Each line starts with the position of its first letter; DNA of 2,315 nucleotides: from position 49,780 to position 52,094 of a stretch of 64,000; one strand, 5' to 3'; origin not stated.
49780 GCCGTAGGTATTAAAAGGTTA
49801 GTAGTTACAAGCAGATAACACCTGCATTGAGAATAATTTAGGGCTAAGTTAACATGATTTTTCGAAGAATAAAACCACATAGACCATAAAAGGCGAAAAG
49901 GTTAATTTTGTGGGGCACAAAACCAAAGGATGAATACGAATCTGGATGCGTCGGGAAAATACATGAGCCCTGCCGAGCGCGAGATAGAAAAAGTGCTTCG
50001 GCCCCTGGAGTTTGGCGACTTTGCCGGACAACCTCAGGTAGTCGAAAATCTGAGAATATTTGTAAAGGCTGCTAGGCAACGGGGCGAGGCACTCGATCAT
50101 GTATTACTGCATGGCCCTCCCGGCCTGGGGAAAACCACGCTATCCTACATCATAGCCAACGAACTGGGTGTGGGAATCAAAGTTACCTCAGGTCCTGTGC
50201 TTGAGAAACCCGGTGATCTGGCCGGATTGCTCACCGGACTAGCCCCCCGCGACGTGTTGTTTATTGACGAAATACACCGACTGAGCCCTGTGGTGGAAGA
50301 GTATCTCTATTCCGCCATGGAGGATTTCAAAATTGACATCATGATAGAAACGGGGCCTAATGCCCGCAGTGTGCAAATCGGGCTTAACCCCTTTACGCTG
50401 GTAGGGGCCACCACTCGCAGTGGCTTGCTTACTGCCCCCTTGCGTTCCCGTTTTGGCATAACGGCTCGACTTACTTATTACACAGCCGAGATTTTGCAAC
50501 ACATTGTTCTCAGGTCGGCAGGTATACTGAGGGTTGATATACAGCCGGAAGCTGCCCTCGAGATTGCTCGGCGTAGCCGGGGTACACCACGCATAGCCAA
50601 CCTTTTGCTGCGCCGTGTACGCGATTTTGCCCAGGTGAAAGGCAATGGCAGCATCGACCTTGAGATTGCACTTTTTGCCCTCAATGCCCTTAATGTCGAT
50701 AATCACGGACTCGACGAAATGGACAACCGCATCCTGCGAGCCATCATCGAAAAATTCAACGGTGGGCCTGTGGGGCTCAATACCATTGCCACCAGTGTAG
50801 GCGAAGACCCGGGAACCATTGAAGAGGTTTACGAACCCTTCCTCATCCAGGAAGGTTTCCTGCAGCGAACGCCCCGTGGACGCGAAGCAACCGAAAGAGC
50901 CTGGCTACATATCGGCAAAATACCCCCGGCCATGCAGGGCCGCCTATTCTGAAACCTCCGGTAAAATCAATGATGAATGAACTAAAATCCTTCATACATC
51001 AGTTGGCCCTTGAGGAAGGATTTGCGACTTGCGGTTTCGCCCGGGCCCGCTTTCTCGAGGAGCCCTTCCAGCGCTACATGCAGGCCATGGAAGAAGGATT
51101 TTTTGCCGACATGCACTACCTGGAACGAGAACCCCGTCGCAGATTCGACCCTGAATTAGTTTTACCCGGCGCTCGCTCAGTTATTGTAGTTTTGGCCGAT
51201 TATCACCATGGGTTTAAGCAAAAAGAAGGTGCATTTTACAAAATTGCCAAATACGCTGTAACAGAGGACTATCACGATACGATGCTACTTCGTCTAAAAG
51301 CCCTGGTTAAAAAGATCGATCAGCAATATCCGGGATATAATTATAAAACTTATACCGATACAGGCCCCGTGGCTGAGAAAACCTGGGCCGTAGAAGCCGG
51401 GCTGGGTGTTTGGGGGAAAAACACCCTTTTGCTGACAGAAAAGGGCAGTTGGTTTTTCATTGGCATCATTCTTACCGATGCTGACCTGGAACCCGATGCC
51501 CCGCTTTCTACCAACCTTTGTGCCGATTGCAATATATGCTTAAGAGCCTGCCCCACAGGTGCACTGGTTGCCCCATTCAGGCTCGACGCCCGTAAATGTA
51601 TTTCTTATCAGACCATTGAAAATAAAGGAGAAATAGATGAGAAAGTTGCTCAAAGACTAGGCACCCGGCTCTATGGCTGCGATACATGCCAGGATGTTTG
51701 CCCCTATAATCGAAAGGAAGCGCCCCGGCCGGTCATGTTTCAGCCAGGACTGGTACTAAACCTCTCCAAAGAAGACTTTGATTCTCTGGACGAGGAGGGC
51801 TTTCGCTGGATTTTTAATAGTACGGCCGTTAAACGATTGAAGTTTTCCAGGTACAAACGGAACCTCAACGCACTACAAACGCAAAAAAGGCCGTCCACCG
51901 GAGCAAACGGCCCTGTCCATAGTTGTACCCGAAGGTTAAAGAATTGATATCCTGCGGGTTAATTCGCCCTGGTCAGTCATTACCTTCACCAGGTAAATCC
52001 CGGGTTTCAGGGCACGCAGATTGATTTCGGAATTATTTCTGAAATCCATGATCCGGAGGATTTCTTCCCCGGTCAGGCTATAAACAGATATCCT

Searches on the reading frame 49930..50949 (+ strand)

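Call 59: search_protein_families(library=ncbifam, proteins=[window:49930-50949:+], max_evalue=0.00001)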
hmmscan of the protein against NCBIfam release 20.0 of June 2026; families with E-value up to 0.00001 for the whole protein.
window:49930-50949:+ (340 aa): 13 families
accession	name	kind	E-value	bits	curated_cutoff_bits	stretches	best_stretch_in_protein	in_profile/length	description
NF000868.0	PRK00080.1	equivalog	8e-151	501.6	282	1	15-330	11-326/330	Holliday junction branch migration DNA helicase RuvB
TIGR00635.1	ruvB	equivalog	1.1e-138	461.4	299.05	1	28-329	3-304/305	Holliday junction branch migration DNA helicase RuvB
NF009883.0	PRK13341.1-4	equivalog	1.9e-09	36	668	1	22-128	24-134/729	AAA family ATPase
TIGR02903.1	spore_lon_C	equivalog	1.6e-08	33.5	678.8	0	17-78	142-198/615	Lon family ATP-dependent protease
TIGR02902.1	spore_lonB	equivalog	2.6e-08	32.9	723.3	0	23-76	59-107/531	ATP-dependent protease LonB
NF003230.0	PRK04195.1-6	equivalog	7.6e-08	31.5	441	1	20-81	6-65/494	replication factor C large subunit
NF009881.0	PRK13341.1-2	equivalog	2.1e-07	29.2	651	1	17-119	16-122/736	AAA family ATPase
NF001679.0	PRK00440.1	equivalog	2.8e-07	29.9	303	1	20-79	10-63/322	replication factor C small subunit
NF009880.0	PRK13341.1-1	equivalog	1.7e-06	26.7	891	1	12-142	1-134/599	AAA family ATPase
NF009882.0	PRK13341.1-3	equivalog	2.9e-06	25.6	1197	1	20-135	21-140/734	AAA family ATPase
NF003233.0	PRK04195.2-3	equivalog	3.9e-06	26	471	1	23-83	7-66/504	replication factor C large subunit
NF003229.0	PRK04195.1-5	equivalog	6e-06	25.2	280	0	24-81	12-70/413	replication factor C large subunit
TIGR02397.1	dnaX_nterm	equivalog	7.8e-06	25.4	250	0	19-79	4-60/355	DNA polymerase III subunit gamma/tau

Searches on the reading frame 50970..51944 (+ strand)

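Call 59: search_protein_families(library=ncbifam, proteins=[window:50970-51944:+], max_evalue=0.00001)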
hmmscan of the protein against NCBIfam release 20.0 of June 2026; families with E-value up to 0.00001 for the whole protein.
window:50970-51944:+ (325 aa): 2 families
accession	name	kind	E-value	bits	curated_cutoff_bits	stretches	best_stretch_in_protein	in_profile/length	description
TIGR00276.1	TIGR00276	equivalog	1e-82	277.8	200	1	9-300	1-299/337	tRNA epoxyqueuosine(34) reductase QueG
TIGR02486.1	RDH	subfamily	4.9e-13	49.6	160.35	1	70-250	89-282/314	reductive dehalogenase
